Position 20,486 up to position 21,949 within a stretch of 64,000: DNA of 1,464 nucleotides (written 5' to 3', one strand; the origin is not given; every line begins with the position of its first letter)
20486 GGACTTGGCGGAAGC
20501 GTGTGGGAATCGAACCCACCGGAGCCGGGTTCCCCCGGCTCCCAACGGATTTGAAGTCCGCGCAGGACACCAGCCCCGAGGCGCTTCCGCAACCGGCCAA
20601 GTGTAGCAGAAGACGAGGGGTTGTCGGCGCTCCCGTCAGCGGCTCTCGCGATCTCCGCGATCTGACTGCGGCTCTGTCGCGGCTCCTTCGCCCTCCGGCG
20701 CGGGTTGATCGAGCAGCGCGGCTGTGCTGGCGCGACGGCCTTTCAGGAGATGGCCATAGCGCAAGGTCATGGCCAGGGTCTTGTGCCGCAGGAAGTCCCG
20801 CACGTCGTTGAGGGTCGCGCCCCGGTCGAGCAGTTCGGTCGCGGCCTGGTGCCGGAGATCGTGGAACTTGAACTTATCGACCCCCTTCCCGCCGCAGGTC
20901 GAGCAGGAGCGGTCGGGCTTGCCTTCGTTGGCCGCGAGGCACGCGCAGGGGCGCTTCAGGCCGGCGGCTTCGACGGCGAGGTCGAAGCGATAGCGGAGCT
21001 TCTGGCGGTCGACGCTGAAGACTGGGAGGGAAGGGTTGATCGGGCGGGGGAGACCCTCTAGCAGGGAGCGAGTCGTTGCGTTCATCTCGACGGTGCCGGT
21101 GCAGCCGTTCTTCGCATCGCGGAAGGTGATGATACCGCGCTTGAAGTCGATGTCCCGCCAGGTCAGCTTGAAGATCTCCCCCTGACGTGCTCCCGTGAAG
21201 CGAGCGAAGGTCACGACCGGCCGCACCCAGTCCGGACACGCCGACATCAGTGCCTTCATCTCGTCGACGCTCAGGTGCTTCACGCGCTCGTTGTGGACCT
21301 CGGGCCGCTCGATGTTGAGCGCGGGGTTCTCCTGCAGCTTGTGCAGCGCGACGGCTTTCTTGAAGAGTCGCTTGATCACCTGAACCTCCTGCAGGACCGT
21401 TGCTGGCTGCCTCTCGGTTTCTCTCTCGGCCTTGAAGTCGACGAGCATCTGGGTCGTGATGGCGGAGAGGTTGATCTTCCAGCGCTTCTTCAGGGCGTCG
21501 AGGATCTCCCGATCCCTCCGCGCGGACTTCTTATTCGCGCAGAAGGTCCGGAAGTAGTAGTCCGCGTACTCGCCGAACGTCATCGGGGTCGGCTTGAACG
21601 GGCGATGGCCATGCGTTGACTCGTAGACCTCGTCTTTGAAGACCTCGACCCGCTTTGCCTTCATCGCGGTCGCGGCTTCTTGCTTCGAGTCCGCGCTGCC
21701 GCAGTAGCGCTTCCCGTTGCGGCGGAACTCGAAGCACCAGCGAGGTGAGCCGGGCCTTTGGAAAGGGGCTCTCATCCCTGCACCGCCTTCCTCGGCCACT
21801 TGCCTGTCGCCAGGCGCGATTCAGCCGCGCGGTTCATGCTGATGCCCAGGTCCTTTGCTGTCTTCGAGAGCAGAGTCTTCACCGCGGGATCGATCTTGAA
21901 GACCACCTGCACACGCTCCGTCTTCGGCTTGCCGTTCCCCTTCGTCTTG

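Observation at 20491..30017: Integrative island inserted in the 5' half of tRNA-Sec (selC), with inverted att polarity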

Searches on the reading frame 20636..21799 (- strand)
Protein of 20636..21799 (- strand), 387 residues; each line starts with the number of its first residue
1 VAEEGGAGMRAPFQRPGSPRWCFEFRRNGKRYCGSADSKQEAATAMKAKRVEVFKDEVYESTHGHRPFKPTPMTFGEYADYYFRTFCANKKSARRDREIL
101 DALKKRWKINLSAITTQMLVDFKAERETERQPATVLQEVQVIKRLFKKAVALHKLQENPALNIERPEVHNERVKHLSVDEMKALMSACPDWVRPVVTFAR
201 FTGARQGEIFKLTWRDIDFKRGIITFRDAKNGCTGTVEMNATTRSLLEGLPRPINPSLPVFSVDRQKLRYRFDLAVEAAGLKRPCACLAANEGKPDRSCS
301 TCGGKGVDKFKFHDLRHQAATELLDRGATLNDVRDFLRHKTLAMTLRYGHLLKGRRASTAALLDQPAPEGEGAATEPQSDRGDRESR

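Call 10: search_protein_families(library=pfam, max_evalue=0.01, proteins=[window:20636-21799:-])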
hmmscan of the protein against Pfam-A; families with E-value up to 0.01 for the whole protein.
window:20636-21799:- (387 aa): 2 families
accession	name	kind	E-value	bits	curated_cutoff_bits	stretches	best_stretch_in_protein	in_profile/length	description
PF00589.27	Phage_integrase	-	2.4e-19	70.2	27.1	2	306-353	122-170/172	Phage integrase family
PF13102.12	Phage_int_SAM_5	-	0.0065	17.2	22.3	0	75-159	2-92/98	Phage integrase SAM-like domain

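Call 12: search_protein_families(library=phrogs, max_evalue=0.01, proteins=[window:20636-21799:-])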
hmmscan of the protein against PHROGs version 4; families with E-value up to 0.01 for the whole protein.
window:20636-21799:- (387 aa): 8 families
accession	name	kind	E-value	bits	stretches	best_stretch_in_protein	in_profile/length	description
phrog_1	-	integration and excision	4.8e-56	192.2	1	17-367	120-451/611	integrase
phrog_216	-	integration and excision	8.2e-28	98.4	1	132-365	13-238/301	integrase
phrog_37709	-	unknown function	8.3e-10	39.7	1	134-223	20-108/116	-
phrog_7244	-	integration and excision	7e-08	33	1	105-220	109-226/263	integrase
phrog_35951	-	unknown function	1.2e-06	29.9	1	305-364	16-75/97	-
phrog_99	-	DNA, RNA and nucleotide metabolism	0.0014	19.3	1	19-107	224-304/383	HNH endonuclease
phrog_7685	-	integration and excision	0.0014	19.2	1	309-363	180-235/240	integrase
phrog_22184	-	unknown function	0.0047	17.5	0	74-231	70-248/254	-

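Call 14: find_encoding_contigs(protein=window:20636-21799:-, flank=10000, max_places=6)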
Protein window:20636-21799:- (387 aa): no gene with exactly this product is on record in the collection.

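Call 16: find_encoding_contigs(protein=window:20636-21775:-, flank=10000, max_places=6)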
Protein window:20636-21775:- (379 aa): 1 contig read that carries it; 1 place shown.
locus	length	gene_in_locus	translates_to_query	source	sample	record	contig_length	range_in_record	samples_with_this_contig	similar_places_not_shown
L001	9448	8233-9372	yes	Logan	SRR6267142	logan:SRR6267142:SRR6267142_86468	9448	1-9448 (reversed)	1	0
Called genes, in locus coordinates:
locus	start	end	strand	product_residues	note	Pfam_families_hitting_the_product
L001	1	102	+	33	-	?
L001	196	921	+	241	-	-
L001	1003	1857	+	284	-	PF11300:DUF3102 (weak)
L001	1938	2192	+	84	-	-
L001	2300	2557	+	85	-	-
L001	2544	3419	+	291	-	-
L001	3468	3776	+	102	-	-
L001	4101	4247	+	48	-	-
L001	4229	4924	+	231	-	-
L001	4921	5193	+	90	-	-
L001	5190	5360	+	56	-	-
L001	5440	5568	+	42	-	-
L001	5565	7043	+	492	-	-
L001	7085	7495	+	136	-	-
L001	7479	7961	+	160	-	-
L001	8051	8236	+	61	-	-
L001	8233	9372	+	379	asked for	PF00589:Phage_integrase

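Call 20: find_homologous_proteins(query=window:20636-21775:-, max_evalue=1e-20)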
Query window:20636-21775:- (379 aa): 86 proteins with E <= 1e-20 among 4276 candidates.
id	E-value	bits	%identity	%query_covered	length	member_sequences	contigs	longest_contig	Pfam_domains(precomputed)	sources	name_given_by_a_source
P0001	7.0e-230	781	100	90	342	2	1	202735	PF00589.28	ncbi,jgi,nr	ncbi:MAG TPA: site-specific integrase [Candidatus Dormibacteraeota bacterium]|nr:site-specific integ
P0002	3.4e-200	683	79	100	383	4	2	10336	PF00589.28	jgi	jgi:integrase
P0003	9.4e-190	649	75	99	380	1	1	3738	PF13102.13,PF00589.28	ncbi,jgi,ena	-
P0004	2.5e-183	627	72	100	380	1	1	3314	PF00589.28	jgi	-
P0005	3.9e-156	538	78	78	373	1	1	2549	PF00589.28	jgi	jgi:integrase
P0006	1.5e-116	408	54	98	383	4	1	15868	PF00589.28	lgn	-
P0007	2.3e-114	401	53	99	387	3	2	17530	PF00589.28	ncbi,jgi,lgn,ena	-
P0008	7.1e-97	343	48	97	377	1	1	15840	PF00589.28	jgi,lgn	jgi:integrase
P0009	1.9e-96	342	50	87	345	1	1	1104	PF00589.28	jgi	jgi:integrase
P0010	5.7e-94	333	49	91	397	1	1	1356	PF00589.28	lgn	-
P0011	1.0e-92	329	48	93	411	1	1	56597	PF00589.28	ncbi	-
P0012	3.6e-91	324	47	92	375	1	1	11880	PF00589.28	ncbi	-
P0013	5.5e-90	320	47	91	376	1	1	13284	PF00589.28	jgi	jgi:integrase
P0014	1.7e-88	315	48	94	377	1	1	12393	PF00589.28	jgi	jgi:integrase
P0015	2.1e-87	312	46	97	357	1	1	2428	PF00589.28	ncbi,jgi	-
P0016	9.7e-87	310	47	94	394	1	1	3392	PF00589.28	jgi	jgi:integrase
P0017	1.3e-85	306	45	94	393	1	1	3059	PF00589.28,PF24624.2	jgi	jgi:integrase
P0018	2.8e-83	298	44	89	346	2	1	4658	PF00589.28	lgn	-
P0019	1.2e-82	296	45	96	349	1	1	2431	PF00589.28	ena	-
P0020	1.3e-82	296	46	92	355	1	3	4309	PF00589.28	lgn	-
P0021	3.8e-81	291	47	89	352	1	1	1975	PF00589.28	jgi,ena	-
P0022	5.7e-81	291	56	65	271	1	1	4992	PF00589.28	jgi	-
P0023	5.4e-80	287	45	98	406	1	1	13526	PF00589.28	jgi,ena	-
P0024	1.7e-79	286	43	91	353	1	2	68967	PF00589.28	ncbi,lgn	ncbi:MAG: tyrosine-type recombinase/integrase [Candidatus Polarisedimenticolia bacterium]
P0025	2.5e-79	285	44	98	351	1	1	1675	PF00589.28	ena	-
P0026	4.5e-79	284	45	92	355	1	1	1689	PF00589.28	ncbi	-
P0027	1.0e-78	283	44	94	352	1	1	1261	PF00589.28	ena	-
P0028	1.7e-77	279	44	93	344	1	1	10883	PF00589.28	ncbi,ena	-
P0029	2.5e-77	279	45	95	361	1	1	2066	PF00589.28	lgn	-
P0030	9.1e-77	277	43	96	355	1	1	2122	PF00589.28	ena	-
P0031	9.3e-76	274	44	93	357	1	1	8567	PF00589.28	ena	-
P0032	8.2e-75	270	43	91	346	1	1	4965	PF00589.28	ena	-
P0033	1.4e-74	270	51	73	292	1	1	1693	PF00589.28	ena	-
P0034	1.5e-74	270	44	97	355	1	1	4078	PF00589.28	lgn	-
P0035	2.5e-74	269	42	97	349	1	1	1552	PF00589.28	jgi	jgi:integrase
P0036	3.8e-72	262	53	70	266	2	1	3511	PF00589.28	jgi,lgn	jgi:integrase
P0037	9.8e-69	250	42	95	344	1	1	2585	PF00589.28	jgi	jgi:integrase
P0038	1.1e-68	250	42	94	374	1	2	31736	PF00589.28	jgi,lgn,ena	-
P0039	6.2e-67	244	44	91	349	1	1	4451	PF00589.28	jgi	jgi:integrase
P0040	2.1e-59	220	39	93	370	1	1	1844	PF00589.28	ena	-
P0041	5.7e-55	205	43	69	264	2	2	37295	PF00589.28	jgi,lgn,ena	-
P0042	7.1e-53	198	44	65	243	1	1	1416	PF00589.28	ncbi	-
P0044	1.5e-42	164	47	48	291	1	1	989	PF21478.4,PF00589.28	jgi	-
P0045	6.9e-41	159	32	90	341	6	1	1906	PF00589.28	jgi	jgi:integrase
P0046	1.3e-37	148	37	64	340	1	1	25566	PF00589.28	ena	-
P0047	3.2e-36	143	30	94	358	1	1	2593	PF13495.13,PF00589.28,PF24624.2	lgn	-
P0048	3.7e-36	143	33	78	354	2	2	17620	PF13102.13,PF00589.28,PF24624.2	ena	-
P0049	5.4e-36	143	32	87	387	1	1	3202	PF00589.28,PF24624.2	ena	-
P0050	7.8e-36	142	38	64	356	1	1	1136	PF13102.13,PF00589.28,PF24624.2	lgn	-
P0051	2.1e-35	141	32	90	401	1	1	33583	PF00589.28,PF24624.2,PF22823.3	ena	-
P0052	3.9e-35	140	30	91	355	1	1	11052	PF00589.28,PF24624.2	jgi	-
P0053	1.7e-34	138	33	87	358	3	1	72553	PF00589.28,PF22823.3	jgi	-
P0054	2.1e-34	137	30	94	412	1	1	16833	PF00589.28,PF24624.2,PF22823.3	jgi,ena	-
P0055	3.8e-34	137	32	89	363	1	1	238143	PF00589.28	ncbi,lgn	-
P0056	1.1e-33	135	33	75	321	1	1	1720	PF00589.28,PF24624.2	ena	-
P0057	2.6e-33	134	29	91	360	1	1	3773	PF00589.28,PF24624.2,PF22823.3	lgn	-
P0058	4.7e-33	133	32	91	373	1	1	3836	PF00589.28,PF24624.2,PF22823.3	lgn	-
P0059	1.7e-32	131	31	87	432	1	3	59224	PF00589.28,PF24624.2,PF22823.3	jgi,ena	jgi:integrase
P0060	4.5e-32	130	29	87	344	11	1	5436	PF00589.28,PF24624.2,PF22823.3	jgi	-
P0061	1.7e-31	128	34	64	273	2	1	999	PF00589.28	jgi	-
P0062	2.0e-30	124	29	83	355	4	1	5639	PF00589.28,PF24624.2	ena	-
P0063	4.1e-30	123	32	87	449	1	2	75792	PF00589.28,PF24624.2,PF22823.3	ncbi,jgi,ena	-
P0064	1.4e-29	122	29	95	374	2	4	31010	PF13495.13,PF00589.28,PF24624.2,PF22823.3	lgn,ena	-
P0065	6.0e-29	119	31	87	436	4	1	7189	PF00589.28,PF24624.2,PF22823.3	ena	-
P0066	1.4e-28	118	30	86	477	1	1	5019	PF00589.28,PF24624.2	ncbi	-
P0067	3.3e-28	117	33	73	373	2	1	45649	PF13102.13,PF00589.28,PF24624.2,PF22823.3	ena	-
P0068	3.3e-28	117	32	83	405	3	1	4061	PF00589.28,PF24624.2,PF22823.3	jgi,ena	-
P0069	3.0e-27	114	27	98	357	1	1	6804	PF00589.28,PF24624.2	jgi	-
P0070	1.2e-25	109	31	79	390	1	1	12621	PF00589.28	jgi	jgi:integrase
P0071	5.1e-25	107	36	60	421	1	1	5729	PF00589.28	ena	-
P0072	3.0e-24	104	28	94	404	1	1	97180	PF00589.28,PF02899.24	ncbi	-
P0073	1.2e-23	102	28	97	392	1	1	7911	PF00589.28,PF24624.2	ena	-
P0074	3.0e-23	101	27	91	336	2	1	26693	PF00589.28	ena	-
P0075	1.5e-22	98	30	84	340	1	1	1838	PF00589.28,PF24624.2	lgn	-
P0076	3.2e-22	97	30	66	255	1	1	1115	PF00589.28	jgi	-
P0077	3.2e-22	97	27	96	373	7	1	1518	PF00589.28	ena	-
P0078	6.2e-22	96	33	66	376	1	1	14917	PF00589.28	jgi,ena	-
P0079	9.1e-22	96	27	85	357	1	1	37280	PF00589.28,PF24624.2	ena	-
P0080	1.1e-21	96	36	58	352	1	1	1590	PF00589.28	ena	-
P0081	2.1e-21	95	32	61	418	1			PF00589.28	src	-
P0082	3.1e-21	94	31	68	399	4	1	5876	PF00589.28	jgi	jgi:integrase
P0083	4.4e-21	94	34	61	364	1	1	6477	PF00589.28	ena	-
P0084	5.0e-21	93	26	91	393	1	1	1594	PF00589.28,PF24624.2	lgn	-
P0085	5.5e-21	93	27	87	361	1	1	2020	PF00589.28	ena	-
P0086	9.9e-21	92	27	93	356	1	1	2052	PF00589.28,PF24624.2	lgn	-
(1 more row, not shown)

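Call 21: find_encoding_contigs(protein=P0002, flank=10000, max_places=4)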
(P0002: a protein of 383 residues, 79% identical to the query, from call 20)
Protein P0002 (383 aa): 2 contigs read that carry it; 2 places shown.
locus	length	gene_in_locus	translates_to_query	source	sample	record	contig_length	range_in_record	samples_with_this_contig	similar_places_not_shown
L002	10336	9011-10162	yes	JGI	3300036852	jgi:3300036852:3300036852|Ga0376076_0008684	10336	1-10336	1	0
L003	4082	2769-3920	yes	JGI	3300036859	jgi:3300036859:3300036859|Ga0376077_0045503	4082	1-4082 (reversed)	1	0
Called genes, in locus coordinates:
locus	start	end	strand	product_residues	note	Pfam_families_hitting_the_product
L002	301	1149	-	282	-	-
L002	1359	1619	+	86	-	-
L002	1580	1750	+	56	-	-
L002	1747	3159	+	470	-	-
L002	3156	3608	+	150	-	-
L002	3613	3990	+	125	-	-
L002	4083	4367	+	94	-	-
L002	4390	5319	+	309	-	-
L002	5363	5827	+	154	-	-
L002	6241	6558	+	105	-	-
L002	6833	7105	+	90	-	-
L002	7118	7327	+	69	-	-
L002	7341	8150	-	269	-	PF09509:Hypoth_Ymh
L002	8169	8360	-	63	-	-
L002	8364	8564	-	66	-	-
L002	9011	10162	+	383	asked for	PF00589:Phage_integrase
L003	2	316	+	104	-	?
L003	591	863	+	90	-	-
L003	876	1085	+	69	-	-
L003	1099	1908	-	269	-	PF09509:Hypoth_Ymh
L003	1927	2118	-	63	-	-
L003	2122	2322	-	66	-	-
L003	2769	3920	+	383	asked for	PF00589:Phage_integrase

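Call 22: find_encoding_contigs(protein=P0006, flank=10000, max_places=4)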
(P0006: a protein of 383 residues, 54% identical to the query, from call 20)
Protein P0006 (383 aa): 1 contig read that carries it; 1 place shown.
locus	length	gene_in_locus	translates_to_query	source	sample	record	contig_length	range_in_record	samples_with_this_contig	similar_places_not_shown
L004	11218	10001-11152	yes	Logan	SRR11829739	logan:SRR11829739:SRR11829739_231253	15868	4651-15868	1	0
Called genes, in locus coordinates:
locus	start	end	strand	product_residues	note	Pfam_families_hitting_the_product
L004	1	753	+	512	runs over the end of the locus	-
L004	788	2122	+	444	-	-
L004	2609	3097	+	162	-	-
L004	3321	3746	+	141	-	-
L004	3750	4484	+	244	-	PF00227:Proteasome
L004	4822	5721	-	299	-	-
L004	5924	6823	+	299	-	PF03544:TonB_C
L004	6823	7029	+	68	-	-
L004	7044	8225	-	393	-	PF13271:DUF4062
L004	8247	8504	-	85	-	-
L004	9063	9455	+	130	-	-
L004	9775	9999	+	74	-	-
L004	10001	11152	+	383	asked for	PF00589:Phage_integrase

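Call 23: find_encoding_contigs(protein=P0007, flank=10000, max_places=4)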
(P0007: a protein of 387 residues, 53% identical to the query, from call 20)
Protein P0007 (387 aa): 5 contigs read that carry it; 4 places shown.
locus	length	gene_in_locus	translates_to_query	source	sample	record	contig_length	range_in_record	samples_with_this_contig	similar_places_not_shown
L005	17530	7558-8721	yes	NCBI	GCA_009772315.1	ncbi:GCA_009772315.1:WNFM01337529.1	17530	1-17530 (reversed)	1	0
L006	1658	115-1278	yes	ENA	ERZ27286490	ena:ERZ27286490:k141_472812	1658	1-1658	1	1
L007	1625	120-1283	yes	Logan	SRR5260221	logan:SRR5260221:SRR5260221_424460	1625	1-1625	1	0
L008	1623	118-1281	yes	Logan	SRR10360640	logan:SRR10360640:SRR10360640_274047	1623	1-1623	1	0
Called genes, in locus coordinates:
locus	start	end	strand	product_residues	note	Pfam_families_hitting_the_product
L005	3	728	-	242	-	?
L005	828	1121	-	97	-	-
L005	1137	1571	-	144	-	-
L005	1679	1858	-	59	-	-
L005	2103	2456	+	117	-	-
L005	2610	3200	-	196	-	-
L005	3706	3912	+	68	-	-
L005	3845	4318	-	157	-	-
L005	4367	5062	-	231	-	-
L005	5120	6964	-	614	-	PF00580:UvrD-helicase, PF13245:AAA_19, PF13361:UvrD_C, PF13538:UvrD_C_2 (faint)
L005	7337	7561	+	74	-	-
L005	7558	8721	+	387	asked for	PF00589:Phage_integrase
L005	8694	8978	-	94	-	-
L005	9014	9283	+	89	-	-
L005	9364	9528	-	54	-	-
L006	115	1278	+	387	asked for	PF00589:Phage_integrase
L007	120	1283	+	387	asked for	PF00589:Phage_integrase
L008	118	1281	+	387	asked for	PF00589:Phage_integrase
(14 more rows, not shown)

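Call 24: find_encoding_contigs(protein=P0011, flank=10000, max_places=4)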
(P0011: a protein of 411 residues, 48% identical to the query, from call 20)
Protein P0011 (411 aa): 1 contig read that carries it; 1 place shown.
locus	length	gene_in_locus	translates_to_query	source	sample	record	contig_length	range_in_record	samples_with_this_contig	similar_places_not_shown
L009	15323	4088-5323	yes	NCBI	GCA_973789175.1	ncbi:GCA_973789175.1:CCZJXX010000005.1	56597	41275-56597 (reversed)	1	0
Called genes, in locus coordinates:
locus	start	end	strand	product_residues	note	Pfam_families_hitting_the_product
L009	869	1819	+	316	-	PF01972:SDH_protease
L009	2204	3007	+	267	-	-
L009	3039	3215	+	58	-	-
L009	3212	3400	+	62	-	-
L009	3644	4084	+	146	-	-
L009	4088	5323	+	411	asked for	PF00589:Phage_integrase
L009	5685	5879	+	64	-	-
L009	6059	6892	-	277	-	PF05175:MTS (weak), PF13649:Methyltransf_25 (weak)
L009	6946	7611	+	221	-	PF13505:OMP_b-brl, PF05736:OprF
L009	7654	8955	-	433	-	PF00709:Adenylsucc_synt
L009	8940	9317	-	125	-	-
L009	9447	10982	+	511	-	PF00221:Lyase_aromatic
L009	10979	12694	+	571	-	PF17391:Urocanase_N, PF01175:Urocanase, PF17392:Urocanase_C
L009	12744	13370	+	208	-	PF18306:LDcluster4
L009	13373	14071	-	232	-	-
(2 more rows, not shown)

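Call 49: find_related_loci(query=A2, collection=metagenome_contigs, flank=10000)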
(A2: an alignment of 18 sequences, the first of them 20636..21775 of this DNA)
Query A2 (379 aa) in metagenome_contigs; peptide patterns used: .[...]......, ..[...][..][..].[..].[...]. (x = any residue, [..] = any of these).
600 stretches matched a pattern (row limit reached: there are more); 487 encode a relative of the query (tblastn E <= 1e-3); the best 80 are kept; 80 distinct loci.
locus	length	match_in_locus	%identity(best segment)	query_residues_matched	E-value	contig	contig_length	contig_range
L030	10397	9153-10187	33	13-374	2e-45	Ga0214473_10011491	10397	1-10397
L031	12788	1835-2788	31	13-357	4e-44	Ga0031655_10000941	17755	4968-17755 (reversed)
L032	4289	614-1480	33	30-343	3e-40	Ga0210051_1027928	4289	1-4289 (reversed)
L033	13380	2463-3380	33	13-343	1e-39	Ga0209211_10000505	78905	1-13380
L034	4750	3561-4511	32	13-343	3e-38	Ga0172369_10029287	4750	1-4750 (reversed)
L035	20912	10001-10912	32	13-343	1e-37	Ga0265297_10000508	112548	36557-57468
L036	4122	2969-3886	31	13-343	6e-37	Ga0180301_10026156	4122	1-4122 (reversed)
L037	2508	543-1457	28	13-343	1e-36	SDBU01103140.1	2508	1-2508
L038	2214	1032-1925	30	20-343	8e-37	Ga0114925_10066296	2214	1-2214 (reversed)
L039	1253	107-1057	31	9-343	2e-37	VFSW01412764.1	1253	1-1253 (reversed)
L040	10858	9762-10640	30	66-361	1e-35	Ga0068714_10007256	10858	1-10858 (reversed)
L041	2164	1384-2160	32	62-340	6e-36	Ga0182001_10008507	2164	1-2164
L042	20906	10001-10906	29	13-343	4e-35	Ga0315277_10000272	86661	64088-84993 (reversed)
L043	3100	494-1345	32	57-360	2e-35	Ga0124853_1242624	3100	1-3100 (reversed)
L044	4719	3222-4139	31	31-356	1e-34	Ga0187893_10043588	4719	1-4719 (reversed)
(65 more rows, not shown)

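Call 52: find_encoding_contigs(protein=P0003, flank=10000, max_places=3)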
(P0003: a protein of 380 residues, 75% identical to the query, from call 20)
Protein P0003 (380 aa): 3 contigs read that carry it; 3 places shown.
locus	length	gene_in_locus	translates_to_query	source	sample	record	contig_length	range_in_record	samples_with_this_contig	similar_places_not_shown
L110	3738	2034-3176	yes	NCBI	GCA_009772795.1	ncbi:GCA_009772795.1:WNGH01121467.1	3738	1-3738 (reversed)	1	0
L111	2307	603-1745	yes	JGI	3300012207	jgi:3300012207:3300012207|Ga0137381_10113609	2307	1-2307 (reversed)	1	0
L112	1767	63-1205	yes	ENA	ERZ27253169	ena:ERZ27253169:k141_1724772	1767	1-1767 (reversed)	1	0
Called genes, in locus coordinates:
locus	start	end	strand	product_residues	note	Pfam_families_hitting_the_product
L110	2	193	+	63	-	?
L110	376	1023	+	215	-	-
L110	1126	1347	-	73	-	-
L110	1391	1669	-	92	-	-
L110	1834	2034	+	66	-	-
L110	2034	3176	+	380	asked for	PF13102:Phage_int_SAM_5 (weak), PF00589:Phage_integrase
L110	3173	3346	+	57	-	-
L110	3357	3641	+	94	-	PF24627:PUMA_CC (faint)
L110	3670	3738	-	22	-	?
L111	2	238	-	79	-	?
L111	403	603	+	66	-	-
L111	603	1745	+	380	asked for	PF13102:Phage_int_SAM_5 (weak), PF00589:Phage_integrase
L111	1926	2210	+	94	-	PF24627:PUMA_CC (faint)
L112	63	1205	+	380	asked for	PF13102:Phage_int_SAM_5 (weak), PF00589:Phage_integrase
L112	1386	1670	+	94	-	PF24627:PUMA_CC (faint)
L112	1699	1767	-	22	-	?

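Call 53: find_encoding_contigs(protein=P0004, flank=10000, max_places=3)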
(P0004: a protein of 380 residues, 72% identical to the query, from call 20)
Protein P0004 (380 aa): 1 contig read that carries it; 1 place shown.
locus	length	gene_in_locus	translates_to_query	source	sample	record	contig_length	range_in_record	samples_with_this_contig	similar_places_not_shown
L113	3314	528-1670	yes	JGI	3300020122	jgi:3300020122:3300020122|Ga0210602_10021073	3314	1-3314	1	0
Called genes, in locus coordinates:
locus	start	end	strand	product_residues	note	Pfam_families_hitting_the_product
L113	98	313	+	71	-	-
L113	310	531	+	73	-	-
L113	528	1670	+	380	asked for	PF00589:Phage_integrase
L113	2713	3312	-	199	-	?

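Call 54: find_encoding_contigs(protein=P0008, flank=10000, max_places=3)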
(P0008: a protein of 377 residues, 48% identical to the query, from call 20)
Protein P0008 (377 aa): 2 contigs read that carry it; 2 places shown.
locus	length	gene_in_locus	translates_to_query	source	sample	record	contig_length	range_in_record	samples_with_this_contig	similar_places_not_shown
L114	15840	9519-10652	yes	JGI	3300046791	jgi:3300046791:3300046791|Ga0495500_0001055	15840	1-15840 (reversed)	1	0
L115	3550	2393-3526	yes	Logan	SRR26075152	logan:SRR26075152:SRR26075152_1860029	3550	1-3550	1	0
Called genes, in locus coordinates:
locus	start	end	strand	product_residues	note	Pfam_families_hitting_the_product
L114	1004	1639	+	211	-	-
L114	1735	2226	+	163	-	-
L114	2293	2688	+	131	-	PF13560:HTH_31, PF01381:HTH_3 (weak)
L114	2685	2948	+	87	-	PF12728:HTH_17 (weak)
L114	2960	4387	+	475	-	PF00772:DnaB, PF13481:AAA_25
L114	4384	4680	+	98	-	-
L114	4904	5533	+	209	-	-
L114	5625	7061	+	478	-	PF05065:Phage_capsid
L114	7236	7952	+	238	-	PF10137:CAP12-PCTIR_TIR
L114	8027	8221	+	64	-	-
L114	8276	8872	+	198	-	PF13505:OMP_b-brl (weak)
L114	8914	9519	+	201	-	-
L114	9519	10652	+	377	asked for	PF00589:Phage_integrase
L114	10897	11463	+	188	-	-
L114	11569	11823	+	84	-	PF12728:HTH_17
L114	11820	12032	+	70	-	-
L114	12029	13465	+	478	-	PF13481:AAA_25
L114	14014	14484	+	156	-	-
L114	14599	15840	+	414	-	?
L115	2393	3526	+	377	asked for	PF00589:Phage_integrase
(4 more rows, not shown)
